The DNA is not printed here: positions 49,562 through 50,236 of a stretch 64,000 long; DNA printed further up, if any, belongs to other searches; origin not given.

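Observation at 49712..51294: ParB/Srx-like and DUF711/UPF0210 gene pair inside the glycan cluster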

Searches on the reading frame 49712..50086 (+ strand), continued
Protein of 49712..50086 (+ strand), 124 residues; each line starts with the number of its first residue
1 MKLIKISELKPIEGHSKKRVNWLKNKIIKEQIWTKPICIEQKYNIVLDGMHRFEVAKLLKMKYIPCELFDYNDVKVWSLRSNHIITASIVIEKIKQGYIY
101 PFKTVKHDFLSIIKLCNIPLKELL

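Call 66: search_protein_families(library=pfam, proteins=[L154:315-1520:+, L154:1534-3264:+, L154:3122-5026:+, L154:5023-5787:+, L154:9729-11237:+, L154:12682-14358:+], max_evalue=0.00001)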
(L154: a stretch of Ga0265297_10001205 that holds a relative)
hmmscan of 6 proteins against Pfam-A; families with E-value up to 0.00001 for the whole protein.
L154:315-1520:+ (401 aa): 3 families
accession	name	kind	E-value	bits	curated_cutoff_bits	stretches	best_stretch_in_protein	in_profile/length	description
PF07690.21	MFS_1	-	9.4e-43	146.9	33.4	2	14-240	1-231/347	Major Facilitator Superfamily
PF00083.30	Sugar_tr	-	2.7e-11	43.5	22.3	1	47-160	44-162/452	Sugar (and other) transporter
PF12832.13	MFS_1_like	-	5.1e-10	39.4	25.2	0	56-165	254-367/373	MFS_1 like family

L154:1534-3264:+ (576 aa): 2 families
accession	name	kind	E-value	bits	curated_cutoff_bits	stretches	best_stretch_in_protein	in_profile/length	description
PF04183.18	IucA_IucC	-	1.1e-47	163.1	25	1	158-383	1-238/239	IucA / IucC family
PF06276.17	FhuF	-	5.7e-37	128.1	25.2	1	413-562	2-159/161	Ferric iron reductase FhuF-like transporter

L154:3122-5026:+ (634 aa): 2 families
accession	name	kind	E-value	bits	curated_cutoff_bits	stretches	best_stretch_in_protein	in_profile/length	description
PF04183.18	IucA_IucC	-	6.3e-70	235.9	25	1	190-430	1-239/239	IucA / IucC family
PF06276.17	FhuF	-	2.2e-34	119.7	25.2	1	449-616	1-156/161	Ferric iron reductase FhuF-like transporter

L154:5023-5787:+ (254 aa): 1 family
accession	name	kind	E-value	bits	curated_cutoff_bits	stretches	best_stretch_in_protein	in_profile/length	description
PF03328.21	HpcH_HpaI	-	2.8e-26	92.6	25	1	15-232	2-214/221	HpcH/HpaI aldolase/citrate lyase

L154:9729-11237:+ (502 aa): 1 family
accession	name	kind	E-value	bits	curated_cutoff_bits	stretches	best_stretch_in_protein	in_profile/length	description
PF03929.21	PepSY_TM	-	1.9e-62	212.2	28.8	1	96-489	2-295/295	PepSY-associated TM region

L154:12682-14358:+ (559 aa): 2 families
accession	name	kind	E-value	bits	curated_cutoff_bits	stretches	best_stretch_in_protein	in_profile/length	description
PF00593.30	TonB_dep_Rec_b-barrel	-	3.7e-21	76.9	27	1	263-556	11-284/436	TonB dependent receptor-like, beta-barrel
PF07715.20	Plug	-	3.4e-19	69.8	23.9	1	90-188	2-106/107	TonB-dependent Receptor Plug Domain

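Call 73: search_protein_families(library=pfam, proteins=[L160:3-464:+, L160:712-1524:+, L160:1515-2492:+, L160:2502-3425:+, L160:3407-4183:+, L160:4149-4901:+, L160:6254-7372:+, L160:7365-8228:+], max_evalue=0.001)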
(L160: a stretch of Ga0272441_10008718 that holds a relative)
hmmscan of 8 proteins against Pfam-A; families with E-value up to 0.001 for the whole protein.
L160:3-464:+ (153 aa): 1 family
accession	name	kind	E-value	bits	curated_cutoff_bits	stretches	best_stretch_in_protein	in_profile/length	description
PF06662.19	C5-epim_C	-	2.8e-22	79.6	23.3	1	7-111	74-186/188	D-glucuronyl C5-epimerase C-terminus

L160:712-1524:+ (270 aa): 3 families
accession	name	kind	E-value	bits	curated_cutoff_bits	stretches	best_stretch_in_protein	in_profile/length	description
PF00535.33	Glycos_transf_2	-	1.1e-08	35.6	23.3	1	70-142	58-131/168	Glycosyl transferase family 2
PF10111.15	Glyco_tranf_2_2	-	4.4e-05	23.5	27.3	1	70-115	61-106/276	Glycosyltransferase like family 2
PF01762.27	Galactosyl_T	-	0.00057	20.2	23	1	72-157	61-148/195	Galactosyltransferase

L160:1515-2492:+ (325 aa): 10 families
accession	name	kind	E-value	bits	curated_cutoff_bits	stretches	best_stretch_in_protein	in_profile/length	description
PF01370.27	Epimerase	-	1.2e-35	123.5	20.9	1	11-247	1-240/240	NAD dependent epimerase/dehydratase family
PF16363.11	GDP_Man_Dehyd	-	4.9e-25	89.1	27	1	12-288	1-293/332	GDP-mannose 4,6 dehydratase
PF01073.25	3Beta_HSD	-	1.5e-21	77.1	22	1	12-176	1-165/280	3-beta hydroxysteroid dehydrogenase/isomerase family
PF04321.23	RmlD_sub_bind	-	2e-18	66.9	27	1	10-268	2-233/287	RmlD substrate binding domain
PF07993.18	NAD_binding_4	-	3.8e-10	39.8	20.1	1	13-178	1-203/258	Male sterility protein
PF02719.21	Polysacc_synt_2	-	1.8e-09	37.7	20.2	1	11-126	1-128/293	Polysaccharide biosynthesis protein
PF13460.12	NAD_binding_10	-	3.2e-07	30.8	27.2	1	15-176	1-140/184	NAD(P)H-binding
PF05368.20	NmrA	-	7.4e-07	29.5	27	1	9-82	3-75/298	NmrA-like family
PF03435.24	Sacchrp_dh_NADP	-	6.3e-05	23.8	25.1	1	16-86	5-78/129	Saccharopine dehydrogenase NADP binding domain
PF00106.31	adh_short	-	0.00092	19.2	26.6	0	11-77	3-71/195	short chain dehydrogenase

L160:2502-3425:+ (307 aa): 4 families
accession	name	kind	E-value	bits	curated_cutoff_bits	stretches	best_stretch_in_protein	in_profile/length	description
PF01370.27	Epimerase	-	5.4e-35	121.4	20.9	1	3-228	1-231/240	NAD dependent epimerase/dehydratase family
PF16363.11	GDP_Man_Dehyd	-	1.4e-13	51.5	27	1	36-254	59-268/332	GDP-mannose 4,6 dehydratase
PF04321.23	RmlD_sub_bind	-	5e-09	36.1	27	1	1-62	1-61/287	RmlD substrate binding domain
PF01073.25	3Beta_HSD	-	0.00082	18.9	22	0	4-20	1-17/280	3-beta hydroxysteroid dehydrogenase/isomerase family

L160:3407-4183:+ (258 aa): 6 families
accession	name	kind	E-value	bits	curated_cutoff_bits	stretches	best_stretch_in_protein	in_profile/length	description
PF01370.27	Epimerase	-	7.7e-11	42.3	20.9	1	7-151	1-176/240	NAD dependent epimerase/dehydratase family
PF04321.23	RmlD_sub_bind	-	8.5e-07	28.8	27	1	7-151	3-155/287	RmlD substrate binding domain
PF13460.12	NAD_binding_10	-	2.1e-05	24.9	27.2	1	65-187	77-178/184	NAD(P)H-binding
PF16363.11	GDP_Man_Dehyd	-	2.1e-05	24.6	27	0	9-69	2-63/332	GDP-mannose 4,6 dehydratase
PF01073.25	3Beta_HSD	-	6.9e-05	22.4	22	0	75-143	97-167/280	3-beta hydroxysteroid dehydrogenase/isomerase family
PF07993.18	NAD_binding_4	-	0.00072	19.2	20.1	0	102-155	158-214/258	Male sterility protein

L160:4149-4901:+ (250 aa): 6 families
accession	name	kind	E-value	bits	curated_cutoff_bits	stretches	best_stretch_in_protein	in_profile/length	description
PF08241.18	Methyltransf_11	-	1e-21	77.8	21.2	1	49-136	1-94/95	Methyltransferase domain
PF13649.12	Methyltransf_25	-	7.6e-16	59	27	1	49-133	2-97/97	Methyltransferase domain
PF13847.12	Methyltransf_31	-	9.7e-14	51.7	27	1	50-150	9-122/145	Methyltransferase domain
PF13489.12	Methyltransf_23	-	1.1e-09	38.7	27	1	46-171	24-150/164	Methyltransferase domain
PF01209.24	Ubie_methyltran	-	1.6e-09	37.9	20.1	1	40-140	44-154/233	ubiE/COQ5 methyltransferase family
PF08242.18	Methyltransf_12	-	1.8e-09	38.6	30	1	51-134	3-97/98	Methyltransferase domain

L160:6254-7372:+ (372 aa): 2 families
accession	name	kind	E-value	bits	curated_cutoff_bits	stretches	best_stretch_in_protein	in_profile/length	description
PF12804.13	NTP_transf_3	-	2.7e-13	50.8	27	1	4-108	1-96/160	MobA-like NTP transferase domain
PF00483.29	NTP_transferase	-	1.5e-09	38.2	21.2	1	4-155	2-160/245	Nucleotidyl transferase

L160:7365-8228:+ (287 aa): 9 families
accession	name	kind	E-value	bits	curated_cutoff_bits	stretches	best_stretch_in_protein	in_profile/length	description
PF13847.12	Methyltransf_31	-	4.8e-13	49.4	27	1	110-217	2-113/145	Methyltransferase domain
PF13649.12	Methyltransf_25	-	2.5e-11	44.5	27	1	116-208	2-96/97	Methyltransferase domain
PF08242.18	Methyltransf_12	-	3.9e-07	31.2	30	1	116-210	1-97/98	Methyltransferase domain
PF01209.24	Ubie_methyltran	-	2.9e-06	27.3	20.1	1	100-217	36-155/233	ubiE/COQ5 methyltransferase family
PF08241.18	Methyltransf_11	-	5.3e-06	27.4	21.2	1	116-212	1-94/95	Methyltransferase domain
PF03848.20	TehB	-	1.3e-05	25.2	20.4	1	112-213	31-133/193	Tellurite resistance protein TehB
PF13489.12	Methyltransf_23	-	1.5e-05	25.3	27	1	107-259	18-162/164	Methyltransferase domain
PF09243.16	Rsm22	-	0.00057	19.8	23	1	114-214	37-140/275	Mitochondrial small ribosomal subunit Rsm22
PF05175.20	MTS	-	0.00068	19.8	23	0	105-181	25-103/170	Methyltransferase small domain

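Call 76: search_protein_representatives(alignment_id=A2)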
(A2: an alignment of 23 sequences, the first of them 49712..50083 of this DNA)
Query: 23 sequences, 133 profile positions. Proteins with E-value up to 0.001 (for the whole library): 1822; up to 1e-10: 869; up to 1e-30: 77. The best 150 are listed.
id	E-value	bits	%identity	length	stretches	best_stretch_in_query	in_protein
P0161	2.8e-52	192.1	-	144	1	5-131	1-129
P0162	4.2e-51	188.3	-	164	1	4-130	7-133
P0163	5.8e-51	187.9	-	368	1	5-128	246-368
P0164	3.1e-50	185.5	-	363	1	2-128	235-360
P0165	1.6e-48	180.0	-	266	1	3-128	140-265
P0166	1.8e-48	179.8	-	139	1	5-130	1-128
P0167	3.2e-46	172.5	-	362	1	3-128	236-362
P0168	6.9e-46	171.4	-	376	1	5-127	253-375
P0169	1.3e-45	170.5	-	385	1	3-130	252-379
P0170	4.7e-45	168.7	-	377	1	3-127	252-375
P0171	1.1e-44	167.6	-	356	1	4-127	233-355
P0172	1.3e-44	167.3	-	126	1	4-128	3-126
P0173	2.7e-44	166.3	-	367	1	3-128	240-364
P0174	4.0e-44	165.7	-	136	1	4-128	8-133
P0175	1.3e-43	164.1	-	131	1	5-129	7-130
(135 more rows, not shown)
